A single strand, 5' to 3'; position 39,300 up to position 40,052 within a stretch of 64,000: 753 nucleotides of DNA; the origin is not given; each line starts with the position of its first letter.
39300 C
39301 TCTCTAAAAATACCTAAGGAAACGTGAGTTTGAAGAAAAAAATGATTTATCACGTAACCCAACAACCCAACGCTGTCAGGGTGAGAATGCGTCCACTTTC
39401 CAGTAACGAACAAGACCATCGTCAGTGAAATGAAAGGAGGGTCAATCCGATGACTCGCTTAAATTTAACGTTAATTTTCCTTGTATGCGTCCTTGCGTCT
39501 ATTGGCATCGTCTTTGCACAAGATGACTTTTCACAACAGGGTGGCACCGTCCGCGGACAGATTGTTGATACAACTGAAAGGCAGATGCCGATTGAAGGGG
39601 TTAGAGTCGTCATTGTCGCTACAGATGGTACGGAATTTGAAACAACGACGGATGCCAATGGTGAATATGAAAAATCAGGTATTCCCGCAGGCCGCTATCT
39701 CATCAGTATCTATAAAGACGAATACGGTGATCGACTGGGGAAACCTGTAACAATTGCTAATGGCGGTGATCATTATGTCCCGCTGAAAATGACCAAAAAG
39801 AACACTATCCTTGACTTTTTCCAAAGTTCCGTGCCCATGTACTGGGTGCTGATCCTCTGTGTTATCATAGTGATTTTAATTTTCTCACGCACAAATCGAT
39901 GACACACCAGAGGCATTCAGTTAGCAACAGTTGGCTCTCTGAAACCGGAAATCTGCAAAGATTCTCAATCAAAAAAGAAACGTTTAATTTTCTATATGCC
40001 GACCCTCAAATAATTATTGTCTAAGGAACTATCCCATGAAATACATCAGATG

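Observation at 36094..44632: Cluster of secreted paralogs (3x LamG + LolA-like fusion) with CarbopepD_reg and LolA-like proteins downstream of an ECF sigma-sensor fusion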

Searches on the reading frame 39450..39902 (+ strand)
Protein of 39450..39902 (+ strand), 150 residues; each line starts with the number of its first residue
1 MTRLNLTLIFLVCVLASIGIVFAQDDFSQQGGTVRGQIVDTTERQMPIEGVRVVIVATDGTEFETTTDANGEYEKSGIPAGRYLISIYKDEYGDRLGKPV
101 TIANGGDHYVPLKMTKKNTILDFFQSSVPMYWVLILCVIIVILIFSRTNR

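Call 4: search_protein_families(library=pfam, proteins=[window:39450-39902:+], max_evalue=1)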
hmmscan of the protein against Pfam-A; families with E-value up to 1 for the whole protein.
window:39450-39902:+ (150 aa): 9 families
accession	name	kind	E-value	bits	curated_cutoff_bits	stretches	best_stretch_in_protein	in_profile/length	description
PF13620.12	CarboxypepD_reg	-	3.8e-13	50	32.3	1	33-110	1-77/82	Carboxypeptidase regulatory-like domain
PF13715.12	CarbopepD_reg_2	-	4e-07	30.4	32.2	1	34-119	1-81/88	CarboxypepD_reg-like domain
PF17210.9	SdrD_B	-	1.2e-05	25.9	29.7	1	45-89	21-66/112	SdrD B-like domain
PF17802.7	SpaA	-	0.00014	22.4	23.1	1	43-85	11-56/91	Prealbumin-like fold domain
PF14686.12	fn3_3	-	0.00014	22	24.4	1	32-106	3-71/75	Polysaccharide lyase family 4, domain II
PF16371.11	MetallophosN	-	0.044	14.5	35.6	1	46-74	8-31/77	N terminal of Calcineurin-like phosphoesterase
PF09134.16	Invasin_D3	-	0.091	13.7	33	1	33-74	23-64/98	Invasin, domain 3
PF02369.22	Big_1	-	0.094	13.3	34.9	1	41-73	26-62/93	Bacterial Ig-like domain (group 1)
PF15675.10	CLLAC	-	0.14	12.2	25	1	9-18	7-16/30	CLLAC-motif containing domain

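Call 75: search_protein_families(library=ncbifam, proteins=[window:39450-39902:+], max_evalue=0.01)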
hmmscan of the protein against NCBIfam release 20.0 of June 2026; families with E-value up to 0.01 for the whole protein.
window:39450-39902:+ (150 aa): 2 families
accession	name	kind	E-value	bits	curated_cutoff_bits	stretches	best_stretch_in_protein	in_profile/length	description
NF052345.1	S_layer_anammox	exception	1.4e-05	22.7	1400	1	31-117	1312-1394/1596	Kustd1514 family S-layer glycoprotein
TIGR04056.1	OMP_RagA_SusC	subfamily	0.0098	14.2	368.25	0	33-74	2-38/981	SusC/RagA family TonB-linked outer membrane protein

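Call 83: find_encoding_contigs(protein=window:39450-39902:+, flank=8000, max_places=4)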
Protein window:39450-39902:+ (150 aa): no gene with exactly this product is on record in the collection.
